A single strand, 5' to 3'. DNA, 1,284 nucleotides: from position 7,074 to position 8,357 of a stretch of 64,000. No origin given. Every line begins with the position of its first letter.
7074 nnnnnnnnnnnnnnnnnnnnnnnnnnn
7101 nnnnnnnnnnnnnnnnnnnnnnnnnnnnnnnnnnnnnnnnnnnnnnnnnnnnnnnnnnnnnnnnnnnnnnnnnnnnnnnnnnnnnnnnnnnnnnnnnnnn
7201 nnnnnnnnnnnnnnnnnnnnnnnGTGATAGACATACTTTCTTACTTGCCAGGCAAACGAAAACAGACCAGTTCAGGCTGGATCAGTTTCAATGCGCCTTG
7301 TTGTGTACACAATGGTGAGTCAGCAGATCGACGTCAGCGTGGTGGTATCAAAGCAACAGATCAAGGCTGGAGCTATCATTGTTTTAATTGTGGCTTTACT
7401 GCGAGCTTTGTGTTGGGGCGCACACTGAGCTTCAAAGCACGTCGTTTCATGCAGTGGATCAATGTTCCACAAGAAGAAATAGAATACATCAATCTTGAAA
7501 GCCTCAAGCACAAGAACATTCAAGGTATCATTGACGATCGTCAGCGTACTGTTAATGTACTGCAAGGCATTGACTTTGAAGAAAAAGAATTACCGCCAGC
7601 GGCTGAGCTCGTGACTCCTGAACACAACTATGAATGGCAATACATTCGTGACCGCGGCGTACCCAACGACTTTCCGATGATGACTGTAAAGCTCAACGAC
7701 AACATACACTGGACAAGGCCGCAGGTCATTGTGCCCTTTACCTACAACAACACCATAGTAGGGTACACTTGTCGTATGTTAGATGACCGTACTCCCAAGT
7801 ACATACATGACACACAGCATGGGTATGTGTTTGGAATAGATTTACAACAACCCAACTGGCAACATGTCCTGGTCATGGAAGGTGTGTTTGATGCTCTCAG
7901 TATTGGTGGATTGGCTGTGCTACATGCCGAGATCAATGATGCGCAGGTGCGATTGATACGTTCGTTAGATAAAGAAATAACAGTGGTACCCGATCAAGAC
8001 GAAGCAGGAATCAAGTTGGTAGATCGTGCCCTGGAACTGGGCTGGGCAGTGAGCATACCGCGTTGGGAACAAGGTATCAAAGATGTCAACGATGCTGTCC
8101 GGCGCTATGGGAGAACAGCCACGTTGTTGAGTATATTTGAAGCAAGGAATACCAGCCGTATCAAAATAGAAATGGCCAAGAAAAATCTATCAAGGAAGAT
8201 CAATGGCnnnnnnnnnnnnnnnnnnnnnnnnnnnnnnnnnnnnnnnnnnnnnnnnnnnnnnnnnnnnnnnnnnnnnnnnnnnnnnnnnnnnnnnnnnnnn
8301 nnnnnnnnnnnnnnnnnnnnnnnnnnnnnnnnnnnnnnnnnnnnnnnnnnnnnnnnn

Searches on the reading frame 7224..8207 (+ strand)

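Call 51: search_protein_families(library=phrogs, proteins=[window:7224-8207:+], max_evalue=0.001)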
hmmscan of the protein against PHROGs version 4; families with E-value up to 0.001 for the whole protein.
window:7224-8207:+ (328 aa): 4 families
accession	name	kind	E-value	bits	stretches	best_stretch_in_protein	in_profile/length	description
phrog_47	-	DNA, RNA and nucleotide metabolism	3.1e-30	106.4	1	2-299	32-329/947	DNA primase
phrog_239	-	DNA, RNA and nucleotide metabolism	3.1e-09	37.3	1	11-307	30-311/801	DNA primase/helicase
phrog_849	-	DNA, RNA and nucleotide metabolism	2.7e-07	30.9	1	187-314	212-349/435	DNA primase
phrog_6444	-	DNA, RNA and nucleotide metabolism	0.0003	20.7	0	175-272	212-325/577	DNA primase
